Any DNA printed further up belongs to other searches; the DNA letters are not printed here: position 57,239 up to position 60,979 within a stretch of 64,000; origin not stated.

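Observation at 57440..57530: Type ISP restriction enzyme gene split by a single-nucleotide frameshift within the conserved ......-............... motif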

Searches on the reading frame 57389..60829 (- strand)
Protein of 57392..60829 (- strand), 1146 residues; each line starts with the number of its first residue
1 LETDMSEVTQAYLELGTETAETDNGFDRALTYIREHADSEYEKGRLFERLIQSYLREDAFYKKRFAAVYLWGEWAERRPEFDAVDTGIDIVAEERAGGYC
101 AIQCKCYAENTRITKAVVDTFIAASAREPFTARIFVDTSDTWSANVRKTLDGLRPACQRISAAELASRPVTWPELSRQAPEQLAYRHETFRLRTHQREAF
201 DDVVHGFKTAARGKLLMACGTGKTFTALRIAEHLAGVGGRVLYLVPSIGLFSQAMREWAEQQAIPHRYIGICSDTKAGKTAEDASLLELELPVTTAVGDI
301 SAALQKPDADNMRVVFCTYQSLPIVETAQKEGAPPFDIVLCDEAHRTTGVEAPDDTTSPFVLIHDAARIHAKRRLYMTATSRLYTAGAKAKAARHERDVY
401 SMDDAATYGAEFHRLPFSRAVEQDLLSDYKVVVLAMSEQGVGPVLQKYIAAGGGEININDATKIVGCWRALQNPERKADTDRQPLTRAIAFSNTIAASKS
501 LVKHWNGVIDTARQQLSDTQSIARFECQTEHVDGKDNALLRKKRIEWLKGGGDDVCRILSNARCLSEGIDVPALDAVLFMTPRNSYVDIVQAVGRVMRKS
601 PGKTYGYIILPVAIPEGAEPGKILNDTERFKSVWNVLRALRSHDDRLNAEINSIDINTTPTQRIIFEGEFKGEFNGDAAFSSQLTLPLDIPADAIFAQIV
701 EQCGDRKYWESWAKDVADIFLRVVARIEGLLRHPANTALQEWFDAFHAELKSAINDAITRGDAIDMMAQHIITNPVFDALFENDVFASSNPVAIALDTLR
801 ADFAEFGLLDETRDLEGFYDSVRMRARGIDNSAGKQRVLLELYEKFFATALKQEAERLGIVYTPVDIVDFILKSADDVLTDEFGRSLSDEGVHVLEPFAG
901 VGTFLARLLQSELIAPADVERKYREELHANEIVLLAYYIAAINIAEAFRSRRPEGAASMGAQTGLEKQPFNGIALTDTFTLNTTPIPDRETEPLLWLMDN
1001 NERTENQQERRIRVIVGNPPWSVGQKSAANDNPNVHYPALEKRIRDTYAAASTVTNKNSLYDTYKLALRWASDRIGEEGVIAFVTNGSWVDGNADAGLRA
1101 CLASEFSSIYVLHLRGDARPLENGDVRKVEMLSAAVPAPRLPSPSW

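Call 14: find_encoding_contigs(protein=window:57389-60817:-, flank=10000, max_places=6)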
Protein window:57389-60817:- (1142 aa): no gene with exactly this product is on record in the collection.

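Call 71: find_encoding_contigs(protein=window:57392-60829:-, flank=5000, max_places=5)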
Protein seq(1146 aa) (1146 aa): no gene with exactly this product is on record in the collection.
